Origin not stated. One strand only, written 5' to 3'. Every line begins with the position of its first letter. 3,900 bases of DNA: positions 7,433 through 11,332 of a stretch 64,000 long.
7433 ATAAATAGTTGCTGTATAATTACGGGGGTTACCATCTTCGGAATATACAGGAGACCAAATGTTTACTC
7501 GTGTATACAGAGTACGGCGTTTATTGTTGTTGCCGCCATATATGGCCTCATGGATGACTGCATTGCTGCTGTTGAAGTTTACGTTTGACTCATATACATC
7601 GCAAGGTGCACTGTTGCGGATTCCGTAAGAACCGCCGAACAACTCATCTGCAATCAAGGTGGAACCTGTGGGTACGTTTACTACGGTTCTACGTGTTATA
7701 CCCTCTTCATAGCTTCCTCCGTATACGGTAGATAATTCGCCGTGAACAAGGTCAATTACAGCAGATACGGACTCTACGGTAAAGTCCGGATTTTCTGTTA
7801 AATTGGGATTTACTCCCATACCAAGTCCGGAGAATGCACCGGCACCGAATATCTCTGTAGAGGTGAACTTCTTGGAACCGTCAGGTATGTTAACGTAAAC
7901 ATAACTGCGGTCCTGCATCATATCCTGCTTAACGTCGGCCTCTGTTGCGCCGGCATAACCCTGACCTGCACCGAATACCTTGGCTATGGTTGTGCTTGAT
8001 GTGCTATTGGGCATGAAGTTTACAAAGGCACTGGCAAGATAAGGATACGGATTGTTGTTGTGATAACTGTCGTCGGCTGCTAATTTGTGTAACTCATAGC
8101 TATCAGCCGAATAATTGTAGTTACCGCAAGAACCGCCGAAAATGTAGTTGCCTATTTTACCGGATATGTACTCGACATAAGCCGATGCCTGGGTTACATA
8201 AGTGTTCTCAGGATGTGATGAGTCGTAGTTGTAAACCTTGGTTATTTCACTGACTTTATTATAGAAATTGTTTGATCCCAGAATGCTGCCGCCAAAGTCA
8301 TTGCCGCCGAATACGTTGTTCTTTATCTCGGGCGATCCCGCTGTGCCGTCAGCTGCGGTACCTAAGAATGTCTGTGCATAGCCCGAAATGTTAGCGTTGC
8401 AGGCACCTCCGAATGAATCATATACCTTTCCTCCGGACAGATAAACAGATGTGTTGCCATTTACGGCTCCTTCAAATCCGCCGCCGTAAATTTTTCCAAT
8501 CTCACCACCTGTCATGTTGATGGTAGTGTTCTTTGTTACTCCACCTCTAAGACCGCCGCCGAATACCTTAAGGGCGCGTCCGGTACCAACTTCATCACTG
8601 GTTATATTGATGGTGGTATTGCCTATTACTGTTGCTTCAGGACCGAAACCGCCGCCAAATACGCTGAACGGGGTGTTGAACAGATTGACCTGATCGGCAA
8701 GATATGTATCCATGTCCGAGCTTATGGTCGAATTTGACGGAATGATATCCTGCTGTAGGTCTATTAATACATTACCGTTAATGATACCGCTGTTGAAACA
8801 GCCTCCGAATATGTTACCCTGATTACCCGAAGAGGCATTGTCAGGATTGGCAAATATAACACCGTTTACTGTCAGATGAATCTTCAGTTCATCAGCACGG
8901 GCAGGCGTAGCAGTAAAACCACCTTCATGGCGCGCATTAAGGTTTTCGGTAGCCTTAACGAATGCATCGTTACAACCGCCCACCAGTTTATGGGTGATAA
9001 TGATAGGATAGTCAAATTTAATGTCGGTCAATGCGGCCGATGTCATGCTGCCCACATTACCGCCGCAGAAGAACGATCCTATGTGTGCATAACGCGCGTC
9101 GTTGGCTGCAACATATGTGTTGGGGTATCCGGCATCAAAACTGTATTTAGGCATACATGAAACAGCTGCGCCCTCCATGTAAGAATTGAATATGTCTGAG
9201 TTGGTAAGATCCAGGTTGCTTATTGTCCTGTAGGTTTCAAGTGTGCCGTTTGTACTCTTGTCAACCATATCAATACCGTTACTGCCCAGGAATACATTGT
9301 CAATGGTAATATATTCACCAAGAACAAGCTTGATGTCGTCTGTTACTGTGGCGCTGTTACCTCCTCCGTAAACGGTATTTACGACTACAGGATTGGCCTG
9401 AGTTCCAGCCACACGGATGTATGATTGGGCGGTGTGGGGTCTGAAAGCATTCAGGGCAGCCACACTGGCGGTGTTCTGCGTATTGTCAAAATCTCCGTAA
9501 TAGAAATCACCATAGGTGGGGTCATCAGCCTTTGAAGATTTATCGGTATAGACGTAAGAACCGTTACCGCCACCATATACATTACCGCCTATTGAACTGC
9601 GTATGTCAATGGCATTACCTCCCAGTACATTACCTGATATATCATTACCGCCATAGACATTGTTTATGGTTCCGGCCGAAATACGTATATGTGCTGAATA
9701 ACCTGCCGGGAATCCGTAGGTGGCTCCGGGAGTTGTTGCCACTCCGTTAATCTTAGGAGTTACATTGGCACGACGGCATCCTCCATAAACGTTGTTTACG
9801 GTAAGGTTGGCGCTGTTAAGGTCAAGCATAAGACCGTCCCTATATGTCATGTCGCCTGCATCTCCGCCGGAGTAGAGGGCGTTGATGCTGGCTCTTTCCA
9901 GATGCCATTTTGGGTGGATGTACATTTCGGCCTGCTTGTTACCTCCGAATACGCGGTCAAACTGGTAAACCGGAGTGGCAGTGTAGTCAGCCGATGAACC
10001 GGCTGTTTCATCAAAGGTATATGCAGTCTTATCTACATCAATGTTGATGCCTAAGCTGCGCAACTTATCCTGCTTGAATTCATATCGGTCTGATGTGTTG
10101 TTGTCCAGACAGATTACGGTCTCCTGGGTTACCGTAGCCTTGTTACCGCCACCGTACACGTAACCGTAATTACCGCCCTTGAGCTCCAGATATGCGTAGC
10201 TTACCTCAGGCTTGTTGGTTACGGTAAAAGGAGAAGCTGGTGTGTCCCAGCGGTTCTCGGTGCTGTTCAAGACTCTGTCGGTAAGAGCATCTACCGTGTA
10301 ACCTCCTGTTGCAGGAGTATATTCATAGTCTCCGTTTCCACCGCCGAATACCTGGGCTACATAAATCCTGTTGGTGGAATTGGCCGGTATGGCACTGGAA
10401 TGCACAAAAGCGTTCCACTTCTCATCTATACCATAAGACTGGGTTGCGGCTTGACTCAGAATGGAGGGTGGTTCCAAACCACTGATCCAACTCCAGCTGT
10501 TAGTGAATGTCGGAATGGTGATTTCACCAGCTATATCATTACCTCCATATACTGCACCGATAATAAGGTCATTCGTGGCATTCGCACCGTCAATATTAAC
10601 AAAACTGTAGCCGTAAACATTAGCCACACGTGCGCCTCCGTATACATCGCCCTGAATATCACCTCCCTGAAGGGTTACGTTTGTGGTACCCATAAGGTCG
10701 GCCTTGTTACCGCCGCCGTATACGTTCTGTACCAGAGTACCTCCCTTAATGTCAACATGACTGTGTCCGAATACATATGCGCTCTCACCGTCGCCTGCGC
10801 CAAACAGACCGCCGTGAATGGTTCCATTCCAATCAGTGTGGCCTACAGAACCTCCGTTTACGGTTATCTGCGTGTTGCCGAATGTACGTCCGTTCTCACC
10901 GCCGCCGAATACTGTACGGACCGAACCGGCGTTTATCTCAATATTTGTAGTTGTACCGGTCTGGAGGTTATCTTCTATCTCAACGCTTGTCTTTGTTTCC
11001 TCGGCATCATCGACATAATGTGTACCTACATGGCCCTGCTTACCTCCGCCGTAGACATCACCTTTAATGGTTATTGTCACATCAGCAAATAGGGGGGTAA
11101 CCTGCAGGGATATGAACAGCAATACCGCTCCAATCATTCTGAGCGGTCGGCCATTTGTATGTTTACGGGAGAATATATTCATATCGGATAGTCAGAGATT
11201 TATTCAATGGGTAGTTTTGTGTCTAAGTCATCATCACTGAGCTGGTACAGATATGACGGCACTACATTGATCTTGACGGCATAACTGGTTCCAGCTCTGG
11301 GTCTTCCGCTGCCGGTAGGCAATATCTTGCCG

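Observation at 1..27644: Outsized type V pilus-like locus: an accessory lipoprotein, eleven tandem fimbrillin-like paralogues and a terminal giant (>3,700 aa) adhesin-like gene, all on one strand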

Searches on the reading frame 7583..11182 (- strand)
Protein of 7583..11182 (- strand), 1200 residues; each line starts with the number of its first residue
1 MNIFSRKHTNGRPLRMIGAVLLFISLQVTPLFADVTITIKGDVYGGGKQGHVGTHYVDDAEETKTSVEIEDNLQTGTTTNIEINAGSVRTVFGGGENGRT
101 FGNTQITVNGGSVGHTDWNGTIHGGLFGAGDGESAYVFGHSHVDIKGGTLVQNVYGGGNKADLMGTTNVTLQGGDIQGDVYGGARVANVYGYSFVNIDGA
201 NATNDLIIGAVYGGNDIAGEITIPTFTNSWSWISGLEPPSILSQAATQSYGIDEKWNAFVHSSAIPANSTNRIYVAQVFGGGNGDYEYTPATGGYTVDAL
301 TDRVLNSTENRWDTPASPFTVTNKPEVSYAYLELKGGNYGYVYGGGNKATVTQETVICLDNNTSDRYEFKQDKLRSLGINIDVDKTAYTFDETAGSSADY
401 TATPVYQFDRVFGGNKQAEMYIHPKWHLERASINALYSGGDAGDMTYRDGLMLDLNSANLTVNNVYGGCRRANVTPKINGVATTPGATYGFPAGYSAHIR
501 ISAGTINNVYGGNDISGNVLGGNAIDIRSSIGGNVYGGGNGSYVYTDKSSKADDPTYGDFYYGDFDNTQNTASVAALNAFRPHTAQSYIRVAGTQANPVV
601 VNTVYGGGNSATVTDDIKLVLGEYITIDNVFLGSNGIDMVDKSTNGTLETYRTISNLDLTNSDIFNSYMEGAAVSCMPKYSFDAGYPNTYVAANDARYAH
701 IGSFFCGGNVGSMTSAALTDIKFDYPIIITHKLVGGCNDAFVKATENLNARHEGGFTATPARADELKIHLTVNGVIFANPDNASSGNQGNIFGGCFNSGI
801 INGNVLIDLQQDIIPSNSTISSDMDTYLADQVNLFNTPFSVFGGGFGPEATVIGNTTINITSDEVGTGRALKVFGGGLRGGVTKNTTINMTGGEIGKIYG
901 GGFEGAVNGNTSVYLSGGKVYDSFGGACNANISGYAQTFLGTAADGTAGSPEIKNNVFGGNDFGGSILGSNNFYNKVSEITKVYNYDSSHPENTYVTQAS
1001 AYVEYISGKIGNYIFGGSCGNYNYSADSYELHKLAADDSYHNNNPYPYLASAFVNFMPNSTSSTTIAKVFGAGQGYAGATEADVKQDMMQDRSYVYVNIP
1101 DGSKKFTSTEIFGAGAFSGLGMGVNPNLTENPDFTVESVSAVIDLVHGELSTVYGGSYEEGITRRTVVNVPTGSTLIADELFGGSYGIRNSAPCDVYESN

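Call 58: search_protein_families(library=pfam, max_evalue=10, proteins=[window:8183-11182:-])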
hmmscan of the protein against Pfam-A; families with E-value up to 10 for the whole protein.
window:8183-11182:- (1000 aa): 0 families

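Call 77: search_protein_representatives(protein=window:7583-11182:-)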
Query: 1200 residues. Proteins with E-value up to 0.001 (for the whole library): 675; up to 1e-10: 364; up to 1e-30: 208. The best 150 are listed.
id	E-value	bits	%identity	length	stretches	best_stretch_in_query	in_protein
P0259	0.0e+00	1656.3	61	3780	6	1-1199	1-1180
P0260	0.0e+00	1602.6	61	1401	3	1-1199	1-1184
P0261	0.0e+00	1416.5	55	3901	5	12-1199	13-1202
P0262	0.0e+00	1200.3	50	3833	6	10-1200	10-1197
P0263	1.8e-258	877.4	46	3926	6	14-775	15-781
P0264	4.1e-241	820.0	48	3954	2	6-1199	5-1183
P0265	1.9e-230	784.6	42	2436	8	20-775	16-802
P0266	3.9e-217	740.5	56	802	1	2-822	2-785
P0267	1.5e-214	732.0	49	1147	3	35-775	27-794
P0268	2.0e-213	728.2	43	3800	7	21-775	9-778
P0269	4.0e-212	723.9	53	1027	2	67-946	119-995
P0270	1.6e-193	662.3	45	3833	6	77-774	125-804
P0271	3.5e-190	651.2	43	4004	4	152-760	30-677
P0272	3.4e-188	644.6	43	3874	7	152-774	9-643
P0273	5.3e-185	634.1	44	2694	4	149-770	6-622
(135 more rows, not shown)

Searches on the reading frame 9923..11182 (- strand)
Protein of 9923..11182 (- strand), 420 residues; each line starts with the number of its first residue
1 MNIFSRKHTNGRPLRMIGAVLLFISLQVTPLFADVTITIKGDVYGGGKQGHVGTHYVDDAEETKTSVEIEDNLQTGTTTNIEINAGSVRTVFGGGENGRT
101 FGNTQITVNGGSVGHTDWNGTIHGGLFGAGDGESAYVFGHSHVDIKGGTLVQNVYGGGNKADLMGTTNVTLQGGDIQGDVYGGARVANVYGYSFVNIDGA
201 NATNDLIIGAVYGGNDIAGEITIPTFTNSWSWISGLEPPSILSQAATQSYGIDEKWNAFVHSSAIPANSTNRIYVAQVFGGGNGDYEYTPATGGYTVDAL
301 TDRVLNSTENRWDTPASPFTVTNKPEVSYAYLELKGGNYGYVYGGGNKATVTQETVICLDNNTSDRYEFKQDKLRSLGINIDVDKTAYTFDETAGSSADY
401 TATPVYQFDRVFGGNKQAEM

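Call 96: find_related_loci(query=A10, collection=metagenome_contigs, flank=10000)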
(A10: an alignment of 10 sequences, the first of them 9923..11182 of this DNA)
Query A10 (420 aa) in metagenome_contigs; peptide patterns used: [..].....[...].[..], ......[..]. (x = any residue, [..] = any of these).
600 stretches matched a pattern (row limit reached: there are more); 510 encode a relative of the query (tblastn E <= 1e-3); the best 80 are kept; 80 distinct loci.
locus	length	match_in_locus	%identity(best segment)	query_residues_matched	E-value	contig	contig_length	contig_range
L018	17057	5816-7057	54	12-420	2e-132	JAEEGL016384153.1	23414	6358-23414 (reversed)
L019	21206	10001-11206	54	12-420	3e-122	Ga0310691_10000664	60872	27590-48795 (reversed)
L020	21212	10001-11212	54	12-420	2e-122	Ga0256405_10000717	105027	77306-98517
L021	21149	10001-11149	55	35-420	4e-117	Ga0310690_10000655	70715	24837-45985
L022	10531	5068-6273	51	12-420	3e-102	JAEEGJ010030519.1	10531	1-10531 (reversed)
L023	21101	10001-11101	49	37-420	2e-99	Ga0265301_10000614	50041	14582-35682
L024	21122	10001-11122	49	37-420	4e-98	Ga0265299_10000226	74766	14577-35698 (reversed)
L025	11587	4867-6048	48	11-420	3e-94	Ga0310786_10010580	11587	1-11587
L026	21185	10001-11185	48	26-420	1e-91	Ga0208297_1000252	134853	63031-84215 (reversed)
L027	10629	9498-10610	49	37-420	2e-91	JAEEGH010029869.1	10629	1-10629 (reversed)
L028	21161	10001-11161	44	1-420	5e-85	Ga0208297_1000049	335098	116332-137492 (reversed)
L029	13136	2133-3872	40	12-420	7e-81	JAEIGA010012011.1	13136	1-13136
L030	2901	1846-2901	37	2-343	1e-56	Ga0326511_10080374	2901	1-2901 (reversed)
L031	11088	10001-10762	41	149-420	3e-50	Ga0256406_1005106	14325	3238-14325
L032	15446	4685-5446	41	149-420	8e-48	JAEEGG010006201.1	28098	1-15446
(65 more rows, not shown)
